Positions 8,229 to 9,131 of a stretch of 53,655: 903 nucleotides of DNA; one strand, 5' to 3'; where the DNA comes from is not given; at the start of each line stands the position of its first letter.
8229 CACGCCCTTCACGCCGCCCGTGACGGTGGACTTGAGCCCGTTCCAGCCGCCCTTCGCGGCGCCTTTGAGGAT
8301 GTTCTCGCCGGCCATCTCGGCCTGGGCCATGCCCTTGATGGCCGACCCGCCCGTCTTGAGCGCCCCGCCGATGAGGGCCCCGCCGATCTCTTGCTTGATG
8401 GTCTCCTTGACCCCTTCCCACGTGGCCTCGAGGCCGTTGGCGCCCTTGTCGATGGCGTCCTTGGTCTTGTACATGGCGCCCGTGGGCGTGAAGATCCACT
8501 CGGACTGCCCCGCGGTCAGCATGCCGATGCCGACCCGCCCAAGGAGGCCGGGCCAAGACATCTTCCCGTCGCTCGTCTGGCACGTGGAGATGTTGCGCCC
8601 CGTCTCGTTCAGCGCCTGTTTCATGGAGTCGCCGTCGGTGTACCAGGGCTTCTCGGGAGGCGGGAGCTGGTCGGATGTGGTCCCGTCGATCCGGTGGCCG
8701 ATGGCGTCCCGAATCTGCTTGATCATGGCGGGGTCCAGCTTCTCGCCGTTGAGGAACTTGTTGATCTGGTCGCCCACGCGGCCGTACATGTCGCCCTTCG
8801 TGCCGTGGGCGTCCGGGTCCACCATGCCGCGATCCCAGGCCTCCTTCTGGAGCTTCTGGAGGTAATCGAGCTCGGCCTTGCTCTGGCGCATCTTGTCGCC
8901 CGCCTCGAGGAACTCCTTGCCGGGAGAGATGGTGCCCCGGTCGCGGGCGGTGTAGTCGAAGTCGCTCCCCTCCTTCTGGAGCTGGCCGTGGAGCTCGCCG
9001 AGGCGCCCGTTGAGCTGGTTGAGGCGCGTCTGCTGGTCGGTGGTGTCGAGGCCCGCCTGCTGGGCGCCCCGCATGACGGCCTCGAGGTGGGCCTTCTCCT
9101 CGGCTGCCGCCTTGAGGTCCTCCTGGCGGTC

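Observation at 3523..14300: Eight-gene sigma54-type operon built around a 1,574-aa membrane-anchored coiled-coil giant: candidate undescribed envelope-associated system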

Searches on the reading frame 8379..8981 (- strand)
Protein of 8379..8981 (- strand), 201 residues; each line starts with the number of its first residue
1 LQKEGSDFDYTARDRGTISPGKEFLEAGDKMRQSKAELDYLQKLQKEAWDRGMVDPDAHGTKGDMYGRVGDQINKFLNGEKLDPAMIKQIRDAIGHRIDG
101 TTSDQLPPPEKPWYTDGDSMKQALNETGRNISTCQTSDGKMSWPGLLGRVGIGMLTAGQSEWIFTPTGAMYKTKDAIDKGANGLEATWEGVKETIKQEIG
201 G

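Call 103: search_solved_structures(query=A13, max_evalue=10)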
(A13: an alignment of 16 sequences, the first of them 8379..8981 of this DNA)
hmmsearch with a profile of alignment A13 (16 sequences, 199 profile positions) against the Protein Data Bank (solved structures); distinct sequences matched with E-value up to 10: 14.
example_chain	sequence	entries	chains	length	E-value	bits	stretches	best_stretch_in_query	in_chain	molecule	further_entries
3u0z_A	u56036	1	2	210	0.31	14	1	66-104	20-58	Potassium/sodium hyperpolarization-activated cyclic nucleotide-gated channel 1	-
7upo_B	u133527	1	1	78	0.46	13.4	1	15-68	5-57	DHT03 protein B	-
9gyi_B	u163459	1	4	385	0.52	13.3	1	42-136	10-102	Major head protein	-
7upq_B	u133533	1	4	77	0.6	13.1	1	15-68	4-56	DHT03 protein B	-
5eqz_A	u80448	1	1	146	1.2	12.1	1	5-90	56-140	Rev protein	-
6uqg_A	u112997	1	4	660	1.5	11.8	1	66-103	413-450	Potassium/sodium hyperpolarization-activated cyclic nucleotide-gated channel 1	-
9bc6_A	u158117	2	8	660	1.5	11.8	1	66-103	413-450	Potassium/sodium hyperpolarization-activated cyclic nucleotide-gated channel 1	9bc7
5u6o_A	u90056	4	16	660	1.5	11.8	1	66-103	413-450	Potassium/sodium hyperpolarization-activated cyclic nucleotide-gated channel 1 | Potassium/sodium hyperpolarization-activated cyclic nucleotide-gated channel 11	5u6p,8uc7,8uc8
6uqf_A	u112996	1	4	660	1.5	11.8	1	66-103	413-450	Potassium/sodium hyperpolarization-activated cyclic nucleotide-gated channel 1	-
2lse_A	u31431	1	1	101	1.7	11.5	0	28-72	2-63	Four Helix Bundle Protein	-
9pxn_B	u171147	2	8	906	2.1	11.3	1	66-103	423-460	Potassium/sodium hyperpolarization-activated cyclic nucleotide-gated channel 1,Thermostabl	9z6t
8y60_A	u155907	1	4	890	2.1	11.3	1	66-103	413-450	Potassium/sodium hyperpolarization-activated cyclic nucleotide-gated channel 1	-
8t4y_A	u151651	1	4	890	2.1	11.3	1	66-103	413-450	Potassium/sodium hyperpolarization-activated cyclic nucleotide-gated channel 1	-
8t4m_D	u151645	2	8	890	2.1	11.3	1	66-103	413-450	Potassium/sodium hyperpolarization-activated cyclic nucleotide-gated channel 1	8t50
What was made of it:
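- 8064..8981 (-): g4 aa 900-1205: 'D3' domain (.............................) plus a Gly-rich linker. No PDB relative (call 103).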
